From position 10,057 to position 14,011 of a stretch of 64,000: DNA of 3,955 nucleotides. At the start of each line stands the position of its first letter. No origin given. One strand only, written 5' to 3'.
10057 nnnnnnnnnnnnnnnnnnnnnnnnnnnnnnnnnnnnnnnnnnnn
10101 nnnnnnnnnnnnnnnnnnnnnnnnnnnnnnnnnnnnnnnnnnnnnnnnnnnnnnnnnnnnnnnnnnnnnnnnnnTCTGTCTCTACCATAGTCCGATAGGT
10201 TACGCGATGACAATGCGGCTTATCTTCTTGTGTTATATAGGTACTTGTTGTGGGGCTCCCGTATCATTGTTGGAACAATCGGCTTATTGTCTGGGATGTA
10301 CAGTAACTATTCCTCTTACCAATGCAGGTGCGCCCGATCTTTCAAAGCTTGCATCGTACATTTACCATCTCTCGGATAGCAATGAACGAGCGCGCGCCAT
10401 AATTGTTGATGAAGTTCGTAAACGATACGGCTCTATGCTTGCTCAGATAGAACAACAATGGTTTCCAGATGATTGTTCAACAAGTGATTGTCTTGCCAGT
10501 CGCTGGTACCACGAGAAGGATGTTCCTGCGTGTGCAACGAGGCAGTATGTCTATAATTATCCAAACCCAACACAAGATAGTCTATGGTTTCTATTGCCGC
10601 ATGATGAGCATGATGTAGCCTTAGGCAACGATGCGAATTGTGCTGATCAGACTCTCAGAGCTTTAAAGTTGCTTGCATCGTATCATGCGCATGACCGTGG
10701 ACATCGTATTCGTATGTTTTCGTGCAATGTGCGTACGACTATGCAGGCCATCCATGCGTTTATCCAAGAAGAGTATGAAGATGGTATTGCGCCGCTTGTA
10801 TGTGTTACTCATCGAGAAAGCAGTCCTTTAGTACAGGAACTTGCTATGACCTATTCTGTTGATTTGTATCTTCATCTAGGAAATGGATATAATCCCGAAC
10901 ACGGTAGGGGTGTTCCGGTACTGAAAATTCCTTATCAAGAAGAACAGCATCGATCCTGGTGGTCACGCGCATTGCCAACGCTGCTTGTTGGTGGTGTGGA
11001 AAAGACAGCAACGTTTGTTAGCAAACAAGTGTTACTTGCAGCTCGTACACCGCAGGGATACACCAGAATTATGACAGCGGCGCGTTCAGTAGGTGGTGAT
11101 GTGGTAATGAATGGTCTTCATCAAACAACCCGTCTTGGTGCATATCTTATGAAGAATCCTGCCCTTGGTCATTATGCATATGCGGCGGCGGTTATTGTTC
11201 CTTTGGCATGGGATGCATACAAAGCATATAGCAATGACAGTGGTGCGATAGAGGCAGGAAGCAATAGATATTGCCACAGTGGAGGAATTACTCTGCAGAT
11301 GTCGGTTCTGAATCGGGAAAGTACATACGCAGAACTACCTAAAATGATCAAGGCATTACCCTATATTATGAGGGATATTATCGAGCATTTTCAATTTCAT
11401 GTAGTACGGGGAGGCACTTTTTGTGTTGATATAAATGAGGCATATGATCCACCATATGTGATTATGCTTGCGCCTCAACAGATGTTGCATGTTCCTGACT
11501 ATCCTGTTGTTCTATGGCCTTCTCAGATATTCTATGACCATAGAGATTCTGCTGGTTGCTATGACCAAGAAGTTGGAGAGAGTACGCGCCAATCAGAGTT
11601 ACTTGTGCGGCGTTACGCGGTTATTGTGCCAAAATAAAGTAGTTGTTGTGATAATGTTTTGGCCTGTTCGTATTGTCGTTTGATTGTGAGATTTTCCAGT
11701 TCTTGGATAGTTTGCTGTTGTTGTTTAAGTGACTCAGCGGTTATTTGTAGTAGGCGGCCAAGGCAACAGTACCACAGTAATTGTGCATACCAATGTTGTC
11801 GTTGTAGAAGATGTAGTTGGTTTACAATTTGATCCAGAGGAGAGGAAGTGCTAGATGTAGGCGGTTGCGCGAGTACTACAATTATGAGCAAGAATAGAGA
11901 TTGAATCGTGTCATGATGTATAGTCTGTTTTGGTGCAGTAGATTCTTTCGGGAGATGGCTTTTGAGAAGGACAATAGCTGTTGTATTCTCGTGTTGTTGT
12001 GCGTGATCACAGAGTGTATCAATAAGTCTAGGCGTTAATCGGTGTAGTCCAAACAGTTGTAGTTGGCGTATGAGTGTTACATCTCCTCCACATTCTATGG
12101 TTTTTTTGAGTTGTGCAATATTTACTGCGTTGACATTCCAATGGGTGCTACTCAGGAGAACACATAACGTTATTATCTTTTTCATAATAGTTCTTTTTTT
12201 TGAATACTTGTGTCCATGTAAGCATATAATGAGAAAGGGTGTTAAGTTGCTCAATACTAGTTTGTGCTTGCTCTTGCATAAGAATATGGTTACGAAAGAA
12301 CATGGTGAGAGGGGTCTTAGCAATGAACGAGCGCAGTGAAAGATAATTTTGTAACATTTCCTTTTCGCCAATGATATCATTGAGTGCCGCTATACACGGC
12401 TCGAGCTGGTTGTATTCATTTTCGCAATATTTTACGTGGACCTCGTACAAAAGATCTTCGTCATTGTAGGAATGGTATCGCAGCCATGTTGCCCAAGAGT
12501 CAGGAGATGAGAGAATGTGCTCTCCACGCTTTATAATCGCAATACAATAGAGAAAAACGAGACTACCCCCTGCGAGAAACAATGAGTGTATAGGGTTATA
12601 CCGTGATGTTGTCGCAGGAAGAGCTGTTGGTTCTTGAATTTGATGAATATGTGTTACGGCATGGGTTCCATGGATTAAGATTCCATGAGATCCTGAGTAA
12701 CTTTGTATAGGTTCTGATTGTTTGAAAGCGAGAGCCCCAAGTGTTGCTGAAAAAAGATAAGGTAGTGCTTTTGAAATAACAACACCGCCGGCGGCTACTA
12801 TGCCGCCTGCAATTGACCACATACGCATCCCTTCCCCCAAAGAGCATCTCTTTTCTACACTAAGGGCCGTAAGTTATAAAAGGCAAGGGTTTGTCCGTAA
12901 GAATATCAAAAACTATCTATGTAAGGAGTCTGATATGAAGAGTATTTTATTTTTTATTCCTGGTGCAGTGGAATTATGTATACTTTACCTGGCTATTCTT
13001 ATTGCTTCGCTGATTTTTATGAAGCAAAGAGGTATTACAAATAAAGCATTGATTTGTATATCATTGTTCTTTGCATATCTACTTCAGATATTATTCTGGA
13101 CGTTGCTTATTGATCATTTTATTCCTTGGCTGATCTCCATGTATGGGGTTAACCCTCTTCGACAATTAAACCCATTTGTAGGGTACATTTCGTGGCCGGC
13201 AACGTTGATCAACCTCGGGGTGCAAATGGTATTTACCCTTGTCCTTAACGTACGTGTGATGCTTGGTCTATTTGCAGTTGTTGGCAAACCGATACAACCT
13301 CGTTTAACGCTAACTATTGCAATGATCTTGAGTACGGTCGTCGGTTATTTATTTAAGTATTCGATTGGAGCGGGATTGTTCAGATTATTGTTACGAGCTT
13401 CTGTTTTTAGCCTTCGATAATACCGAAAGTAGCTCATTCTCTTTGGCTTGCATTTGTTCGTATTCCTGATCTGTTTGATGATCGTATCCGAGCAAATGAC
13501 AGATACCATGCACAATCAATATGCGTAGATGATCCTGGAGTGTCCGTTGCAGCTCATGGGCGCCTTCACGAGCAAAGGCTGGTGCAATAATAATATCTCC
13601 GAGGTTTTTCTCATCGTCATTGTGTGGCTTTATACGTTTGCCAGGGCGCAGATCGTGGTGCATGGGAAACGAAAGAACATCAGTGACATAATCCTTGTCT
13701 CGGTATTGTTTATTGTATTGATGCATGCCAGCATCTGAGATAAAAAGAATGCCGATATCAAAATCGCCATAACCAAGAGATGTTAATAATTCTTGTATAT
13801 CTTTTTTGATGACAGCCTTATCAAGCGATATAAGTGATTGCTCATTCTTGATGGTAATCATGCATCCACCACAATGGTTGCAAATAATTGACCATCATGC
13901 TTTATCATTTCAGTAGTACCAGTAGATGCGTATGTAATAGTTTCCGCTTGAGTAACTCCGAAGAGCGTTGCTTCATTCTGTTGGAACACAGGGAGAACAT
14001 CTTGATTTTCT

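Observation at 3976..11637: Secretin-less pseudopilus operon (gspF-G-H-I-J-K) continuing into an orphan MCE gene and a Cys-rich secreted protein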

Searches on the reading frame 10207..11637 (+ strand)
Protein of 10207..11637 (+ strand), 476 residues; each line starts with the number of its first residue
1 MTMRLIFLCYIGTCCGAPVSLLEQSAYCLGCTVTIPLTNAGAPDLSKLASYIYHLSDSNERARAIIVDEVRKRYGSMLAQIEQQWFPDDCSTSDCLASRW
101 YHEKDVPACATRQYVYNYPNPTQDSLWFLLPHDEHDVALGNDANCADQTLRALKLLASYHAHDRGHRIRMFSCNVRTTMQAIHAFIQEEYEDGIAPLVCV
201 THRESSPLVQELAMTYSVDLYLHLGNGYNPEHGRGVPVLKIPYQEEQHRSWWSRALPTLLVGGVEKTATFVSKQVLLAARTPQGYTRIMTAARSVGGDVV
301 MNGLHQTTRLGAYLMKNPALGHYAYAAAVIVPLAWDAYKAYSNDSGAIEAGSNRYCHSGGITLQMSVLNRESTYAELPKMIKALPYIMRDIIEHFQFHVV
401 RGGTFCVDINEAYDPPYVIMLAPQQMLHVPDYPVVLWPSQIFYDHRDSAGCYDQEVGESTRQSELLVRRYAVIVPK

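Call 3: search_protein_families(library=pfam, proteins=[window:10207-11637:+], max_evalue=0.1)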
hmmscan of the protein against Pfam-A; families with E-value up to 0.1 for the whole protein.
window:10207-11637:+ (476 aa): 0 families

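Call 30: search_protein_families(library=ncbifam, proteins=[window:10207-11637:+], max_evalue=1)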
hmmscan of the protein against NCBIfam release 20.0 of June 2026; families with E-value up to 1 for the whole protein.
window:10207-11637:+ (476 aa): 0 families

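Call 54: search_protein_representatives(protein=window:10207-11634:+)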
Query: 476 residues. Proteins with E-value up to 0.001 (for the whole library): 3; up to 1e-10: 3; up to 1e-30: 3. The best 3 are listed.
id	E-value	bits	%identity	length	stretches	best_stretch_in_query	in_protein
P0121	0.0e+00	1118.3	100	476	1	1-476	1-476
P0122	1.7e-105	369.9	62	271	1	1-269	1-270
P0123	6.2e-74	265.8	65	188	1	289-473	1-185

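Call 55: find_encoding_contigs(protein=P0122, flank=5000, max_places=4)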
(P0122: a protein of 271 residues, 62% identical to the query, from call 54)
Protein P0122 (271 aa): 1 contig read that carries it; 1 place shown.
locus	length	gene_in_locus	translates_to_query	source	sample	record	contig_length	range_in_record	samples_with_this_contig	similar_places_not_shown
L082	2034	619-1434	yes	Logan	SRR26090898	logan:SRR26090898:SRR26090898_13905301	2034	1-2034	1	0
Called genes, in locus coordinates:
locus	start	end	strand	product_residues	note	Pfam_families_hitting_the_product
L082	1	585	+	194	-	?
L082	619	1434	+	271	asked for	-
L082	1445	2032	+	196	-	?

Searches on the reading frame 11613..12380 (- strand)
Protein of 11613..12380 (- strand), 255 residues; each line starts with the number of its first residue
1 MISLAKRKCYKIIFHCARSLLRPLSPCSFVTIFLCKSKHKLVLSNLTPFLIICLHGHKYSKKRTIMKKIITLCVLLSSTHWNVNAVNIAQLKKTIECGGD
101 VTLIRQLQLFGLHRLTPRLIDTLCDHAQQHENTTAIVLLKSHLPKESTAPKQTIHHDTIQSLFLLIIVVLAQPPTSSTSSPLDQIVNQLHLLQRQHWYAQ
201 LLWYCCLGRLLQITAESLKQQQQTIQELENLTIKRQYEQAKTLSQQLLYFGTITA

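Call 4: search_protein_families(library=pfam, proteins=[window:11613-12380:-], max_evalue=0.1)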
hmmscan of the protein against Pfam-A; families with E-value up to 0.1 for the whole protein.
window:11613-12380:- (255 aa): 1 family
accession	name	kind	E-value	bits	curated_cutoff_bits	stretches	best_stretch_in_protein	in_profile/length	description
PF22730.1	NCC-H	-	0.021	15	27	1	7-20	6-19/29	NACHT C-terminal Cysteine and Histidine-containing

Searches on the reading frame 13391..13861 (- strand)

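Call 4: search_protein_families(library=pfam, proteins=[window:13391-13861:-], max_evalue=0.1)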
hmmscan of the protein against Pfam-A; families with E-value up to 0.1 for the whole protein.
window:13391-13861:- (156 aa): 1 family
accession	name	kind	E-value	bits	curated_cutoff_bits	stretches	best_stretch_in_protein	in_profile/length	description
PF02130.23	YbeY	-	8.8e-34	116.6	25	1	18-146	11-127/129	Endoribonuclease YbeY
